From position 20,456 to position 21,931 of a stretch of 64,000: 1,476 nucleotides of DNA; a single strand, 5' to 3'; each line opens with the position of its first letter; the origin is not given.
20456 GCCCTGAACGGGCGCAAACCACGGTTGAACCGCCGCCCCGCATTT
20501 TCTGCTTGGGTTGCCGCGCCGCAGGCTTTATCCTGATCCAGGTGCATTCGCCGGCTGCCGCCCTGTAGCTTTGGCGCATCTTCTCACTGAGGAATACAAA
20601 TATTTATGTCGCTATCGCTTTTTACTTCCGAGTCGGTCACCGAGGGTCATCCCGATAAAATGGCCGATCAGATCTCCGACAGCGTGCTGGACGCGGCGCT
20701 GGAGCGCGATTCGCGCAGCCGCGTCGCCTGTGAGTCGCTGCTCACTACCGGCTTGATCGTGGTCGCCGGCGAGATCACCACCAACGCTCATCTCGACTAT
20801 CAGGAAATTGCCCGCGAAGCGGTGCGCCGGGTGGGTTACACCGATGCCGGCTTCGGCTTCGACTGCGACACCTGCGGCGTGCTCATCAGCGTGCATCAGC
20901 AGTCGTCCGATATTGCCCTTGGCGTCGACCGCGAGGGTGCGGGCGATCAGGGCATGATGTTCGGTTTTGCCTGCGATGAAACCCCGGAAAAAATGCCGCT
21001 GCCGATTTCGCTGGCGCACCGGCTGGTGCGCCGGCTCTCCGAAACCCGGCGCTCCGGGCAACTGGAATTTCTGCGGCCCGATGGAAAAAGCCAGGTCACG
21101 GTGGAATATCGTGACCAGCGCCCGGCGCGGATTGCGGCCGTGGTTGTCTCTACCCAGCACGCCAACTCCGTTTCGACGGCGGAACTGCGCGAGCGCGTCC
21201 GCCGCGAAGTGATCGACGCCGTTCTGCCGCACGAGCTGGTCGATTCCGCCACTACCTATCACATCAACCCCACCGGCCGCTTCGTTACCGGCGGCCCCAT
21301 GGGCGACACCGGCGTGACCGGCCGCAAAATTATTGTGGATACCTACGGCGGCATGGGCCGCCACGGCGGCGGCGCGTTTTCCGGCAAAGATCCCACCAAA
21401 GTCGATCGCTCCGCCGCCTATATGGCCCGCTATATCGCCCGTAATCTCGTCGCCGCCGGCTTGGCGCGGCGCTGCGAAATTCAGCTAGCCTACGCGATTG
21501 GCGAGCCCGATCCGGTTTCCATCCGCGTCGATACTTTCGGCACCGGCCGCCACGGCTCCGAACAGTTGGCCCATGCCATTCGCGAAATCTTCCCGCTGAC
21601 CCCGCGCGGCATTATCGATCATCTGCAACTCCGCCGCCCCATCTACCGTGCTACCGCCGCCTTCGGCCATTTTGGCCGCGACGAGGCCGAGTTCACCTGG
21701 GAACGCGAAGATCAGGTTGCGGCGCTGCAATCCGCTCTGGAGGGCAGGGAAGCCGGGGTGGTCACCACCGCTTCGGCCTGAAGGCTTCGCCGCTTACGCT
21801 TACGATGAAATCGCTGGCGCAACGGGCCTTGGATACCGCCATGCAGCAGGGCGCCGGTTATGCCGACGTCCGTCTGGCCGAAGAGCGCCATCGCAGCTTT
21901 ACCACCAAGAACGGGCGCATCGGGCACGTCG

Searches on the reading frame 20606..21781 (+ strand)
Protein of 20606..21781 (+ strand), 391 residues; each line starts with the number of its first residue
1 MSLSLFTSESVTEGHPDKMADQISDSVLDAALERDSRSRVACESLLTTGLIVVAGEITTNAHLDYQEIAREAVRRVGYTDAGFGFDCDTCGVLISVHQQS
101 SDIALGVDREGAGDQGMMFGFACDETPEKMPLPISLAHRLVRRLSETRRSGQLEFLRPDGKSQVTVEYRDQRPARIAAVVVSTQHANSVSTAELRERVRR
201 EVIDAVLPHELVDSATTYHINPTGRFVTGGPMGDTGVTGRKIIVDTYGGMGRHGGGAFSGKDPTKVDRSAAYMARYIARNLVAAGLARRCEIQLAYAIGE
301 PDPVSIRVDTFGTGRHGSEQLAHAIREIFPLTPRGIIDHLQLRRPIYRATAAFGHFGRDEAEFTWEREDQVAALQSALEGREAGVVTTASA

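Call 6: search_protein_families(library=pfam, proteins=[window:20606-21781:+], max_evalue=0.01)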
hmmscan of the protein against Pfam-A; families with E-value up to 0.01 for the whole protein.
window:20606-21781:+ (391 aa): 3 families
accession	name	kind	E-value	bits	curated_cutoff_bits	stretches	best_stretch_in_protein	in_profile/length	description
PF02773.21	S-AdoMet_synt_C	-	1.5e-66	223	25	1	229-367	2-138/138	S-adenosylmethionine synthetase, C-terminal domain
PF02772.21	S-AdoMet_synt_M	-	2.3e-49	166.9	29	1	110-226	2-120/120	S-adenosylmethionine synthetase, central domain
PF00438.25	S-AdoMet_synt_N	-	2.9e-41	140.4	33.1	1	5-100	3-98/99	S-adenosylmethionine synthetase, N-terminal domain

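Call 26: find_related_loci(query=window:20606-21781:+, collection=genome_contigs, flank=1000)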
Query window:20606-21781:+ (391 aa) in genome_contigs; peptide patterns used: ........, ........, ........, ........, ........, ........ (x = any residue, [..] = any of these).
600 stretches matched a pattern (row limit reached: there are more); 600 encode a relative of the query (tblastn E <= 1e-3); the best 80 are kept; 80 distinct loci.
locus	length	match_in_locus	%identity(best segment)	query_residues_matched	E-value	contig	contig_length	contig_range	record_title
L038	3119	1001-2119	67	5-377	3e-176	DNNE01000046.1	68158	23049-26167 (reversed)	MAG TPA_asm: Blastocatellia bacterium isolate UBA11740 contig_1751, whole genome shotgun sequence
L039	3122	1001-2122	69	5-377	1e-172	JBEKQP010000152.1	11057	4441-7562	MAG: Candidatus Korobacteraceae bacterium isolate SPRUCE 490 SPRUCE_490_152, whole genome shotgun sequence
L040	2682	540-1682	67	5-391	0e+0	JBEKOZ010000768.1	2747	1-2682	MAG: Bryobacteraceae bacterium isolate SPRUCE 452 SPRUCE_452_768, whole genome shotgun sequence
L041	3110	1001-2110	67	6-377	4e-171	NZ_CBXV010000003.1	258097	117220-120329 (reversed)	Pyrinomonas methylaliphatogenes strain K22, whole genome shotgun sequence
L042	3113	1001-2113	65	5-375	5e-171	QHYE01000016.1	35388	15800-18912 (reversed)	MAG: Acidobacteria bacterium isolate gp2 AA96 14_0903_13_30cm_scaffold_390649_curated, whole genome shotgun sequence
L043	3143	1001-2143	64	5-385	6e-170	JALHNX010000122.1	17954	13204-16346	MAG: Pyrinomonadaceae bacterium isolate Bin_76_1 c_000000012539, whole genome shotgun sequence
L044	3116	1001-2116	68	5-376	2e-169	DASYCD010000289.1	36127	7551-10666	MAG TPA_asm: Bryobacteraceae bacterium isolate SMAG_U4924 k141_1509366, whole genome shotgun sequence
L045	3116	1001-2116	68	5-375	1e-169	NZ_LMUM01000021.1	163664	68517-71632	Acidobacterium sp. S8 NODE_40_length_163606_cov_9.745895, whole genome shotgun sequence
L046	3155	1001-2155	63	5-390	7e-169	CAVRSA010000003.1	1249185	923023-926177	MAG: Candidatus Acidoferrales bacterium isolate MFD04540.bin.1.88 genome assembly, contig: contig_18330, whole genome sh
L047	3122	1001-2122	64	5-377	7e-169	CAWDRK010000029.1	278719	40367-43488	MAG: Candidatus Acidoferrales bacterium isolate MFD05377.bin.2.18 genome assembly, contig: contig_42591, whole genome sh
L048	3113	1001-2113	68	5-374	1e-168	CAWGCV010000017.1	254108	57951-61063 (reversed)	MAG: uncultured Acidobacteriota bacterium isolate MFD06092.bin.3.244 genome assembly, contig: contig_56511, whole genome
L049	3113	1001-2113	67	5-375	9e-168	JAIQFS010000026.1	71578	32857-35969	MAG: Terriglobia bacterium isolate SRVP_43 SRVP18_core_1_35-25cm_scaffold_110, whole genome shotgun sequence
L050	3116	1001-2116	67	5-376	2e-169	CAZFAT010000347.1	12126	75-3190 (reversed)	MAG TPA_asm: uncultured Solibacteraceae bacterium isolate binchicken_co31_429 genome assembly, contig: k141_5383658, who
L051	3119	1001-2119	66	5-377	9e-167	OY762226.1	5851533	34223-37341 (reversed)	MAG: Vicinamibacterales bacterium isolate 0d5134ca-f8ab-4963-ab29-a032ed897002 genome assembly, chromosome: 1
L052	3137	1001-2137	67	5-382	4e-166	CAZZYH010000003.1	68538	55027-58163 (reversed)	MAG: Vulcanimicrobiota bacterium isolate Green_AK.bin.5 genome assembly, contig: NODE_31_length_68538_cov_7.831418, whol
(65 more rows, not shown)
